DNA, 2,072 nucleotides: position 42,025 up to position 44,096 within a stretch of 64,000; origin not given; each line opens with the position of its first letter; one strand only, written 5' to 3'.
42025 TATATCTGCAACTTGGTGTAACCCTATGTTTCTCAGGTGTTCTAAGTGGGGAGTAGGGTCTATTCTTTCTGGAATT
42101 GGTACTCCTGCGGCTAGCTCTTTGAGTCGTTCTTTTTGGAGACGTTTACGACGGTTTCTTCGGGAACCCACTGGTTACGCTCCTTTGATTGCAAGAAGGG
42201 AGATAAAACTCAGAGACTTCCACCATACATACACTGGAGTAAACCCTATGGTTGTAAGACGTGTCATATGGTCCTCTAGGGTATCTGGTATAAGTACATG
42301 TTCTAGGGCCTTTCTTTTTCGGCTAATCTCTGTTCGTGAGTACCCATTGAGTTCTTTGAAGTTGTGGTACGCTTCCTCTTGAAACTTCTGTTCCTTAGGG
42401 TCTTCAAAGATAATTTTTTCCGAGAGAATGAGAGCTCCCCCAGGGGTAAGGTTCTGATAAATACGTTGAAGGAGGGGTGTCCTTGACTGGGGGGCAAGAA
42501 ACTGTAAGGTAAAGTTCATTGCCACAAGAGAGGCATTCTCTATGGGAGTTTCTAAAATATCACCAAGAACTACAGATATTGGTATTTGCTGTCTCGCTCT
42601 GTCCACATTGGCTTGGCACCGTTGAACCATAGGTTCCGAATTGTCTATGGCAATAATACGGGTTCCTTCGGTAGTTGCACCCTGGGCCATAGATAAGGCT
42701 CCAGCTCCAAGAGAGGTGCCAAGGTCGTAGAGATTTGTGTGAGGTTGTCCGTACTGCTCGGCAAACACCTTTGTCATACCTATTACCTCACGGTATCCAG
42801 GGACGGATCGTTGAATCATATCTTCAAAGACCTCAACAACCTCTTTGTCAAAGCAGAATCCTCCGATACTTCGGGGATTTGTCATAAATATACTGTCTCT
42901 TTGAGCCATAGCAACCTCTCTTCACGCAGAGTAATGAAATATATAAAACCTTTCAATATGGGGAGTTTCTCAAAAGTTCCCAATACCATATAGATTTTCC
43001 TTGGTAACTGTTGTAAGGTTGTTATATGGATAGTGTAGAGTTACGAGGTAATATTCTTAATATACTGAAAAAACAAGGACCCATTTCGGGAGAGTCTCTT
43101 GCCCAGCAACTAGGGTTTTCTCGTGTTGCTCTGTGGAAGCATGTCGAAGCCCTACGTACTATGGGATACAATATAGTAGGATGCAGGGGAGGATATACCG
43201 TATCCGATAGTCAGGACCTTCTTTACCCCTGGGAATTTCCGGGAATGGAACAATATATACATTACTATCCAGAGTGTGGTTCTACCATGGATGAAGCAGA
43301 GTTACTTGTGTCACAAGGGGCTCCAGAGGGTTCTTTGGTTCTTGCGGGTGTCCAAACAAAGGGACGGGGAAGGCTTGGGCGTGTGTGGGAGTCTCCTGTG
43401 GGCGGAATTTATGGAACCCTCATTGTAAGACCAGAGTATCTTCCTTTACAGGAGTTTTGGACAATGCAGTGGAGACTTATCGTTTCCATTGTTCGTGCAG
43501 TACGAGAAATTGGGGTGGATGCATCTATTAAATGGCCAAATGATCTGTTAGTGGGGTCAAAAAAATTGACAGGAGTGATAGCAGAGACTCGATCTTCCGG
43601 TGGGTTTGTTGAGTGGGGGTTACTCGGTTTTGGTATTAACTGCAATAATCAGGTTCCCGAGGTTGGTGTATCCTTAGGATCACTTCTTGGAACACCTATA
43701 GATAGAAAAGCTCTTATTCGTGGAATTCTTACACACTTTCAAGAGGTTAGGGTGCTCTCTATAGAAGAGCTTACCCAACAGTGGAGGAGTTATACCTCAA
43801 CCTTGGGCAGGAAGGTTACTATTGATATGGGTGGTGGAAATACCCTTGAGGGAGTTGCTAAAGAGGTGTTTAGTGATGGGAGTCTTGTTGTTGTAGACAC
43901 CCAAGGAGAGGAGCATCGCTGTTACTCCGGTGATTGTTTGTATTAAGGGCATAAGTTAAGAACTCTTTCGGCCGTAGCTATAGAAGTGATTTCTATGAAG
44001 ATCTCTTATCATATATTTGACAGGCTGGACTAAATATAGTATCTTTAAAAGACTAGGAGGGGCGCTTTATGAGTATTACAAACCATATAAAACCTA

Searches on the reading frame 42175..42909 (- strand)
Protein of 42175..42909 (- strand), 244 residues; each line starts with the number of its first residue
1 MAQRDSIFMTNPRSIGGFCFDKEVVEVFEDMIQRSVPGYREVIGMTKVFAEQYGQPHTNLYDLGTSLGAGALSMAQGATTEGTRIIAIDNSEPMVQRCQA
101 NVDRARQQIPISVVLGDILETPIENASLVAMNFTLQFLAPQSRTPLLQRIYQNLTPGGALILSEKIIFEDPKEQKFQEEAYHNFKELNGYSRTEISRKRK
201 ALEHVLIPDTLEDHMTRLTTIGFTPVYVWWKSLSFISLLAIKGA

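Call 52: search_protein_families(library=pfam, proteins=[window:42175-42909:-])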
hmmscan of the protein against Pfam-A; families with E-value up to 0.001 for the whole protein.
window:42175-42909:- (244 aa): 6 families
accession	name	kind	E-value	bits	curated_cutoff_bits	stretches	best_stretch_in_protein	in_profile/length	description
PF13649.12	Methyltransf_25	-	2e-10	41.7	27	1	62-158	3-97/97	Methyltransferase domain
PF08241.18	Methyltransf_11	-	1.4e-09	38.9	21.2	1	67-162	3-95/95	Methyltransferase domain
PF00891.24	Methyltransf_2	-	1.4e-07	31.5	22.3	1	47-179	53-181/210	O-methyltransferase domain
PF13847.12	Methyltransf_31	-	2.3e-06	27.8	27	1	57-166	4-113/145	Methyltransferase domain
PF08242.18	Methyltransf_12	-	6.4e-06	27.2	30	1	68-160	4-98/98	Methyltransferase domain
PF06325.19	PrmA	-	0.00016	21.7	22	1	51-167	156-262/296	Ribosomal protein L11 methyltransferase (PrmA)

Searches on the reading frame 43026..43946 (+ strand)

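Call 52: search_protein_families(library=pfam, proteins=[window:43026-43946:+])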
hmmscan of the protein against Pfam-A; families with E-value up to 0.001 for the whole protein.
window:43026-43946:+ (306 aa): 3 families
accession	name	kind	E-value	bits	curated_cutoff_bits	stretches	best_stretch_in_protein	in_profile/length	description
PF03099.24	BPL_LplA_LipB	-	8.4e-20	71.5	21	1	93-205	15-133/133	Biotin/lipoate A/B protein ligase family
PF08279.18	HTH_11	-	1.9e-12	47.3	25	1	9-57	4-54/55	HTH domain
PF13412.12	HTH_24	-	2.4e-05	24.2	21.9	1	7-48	5-46/48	Winged helix-turn-helix DNA-binding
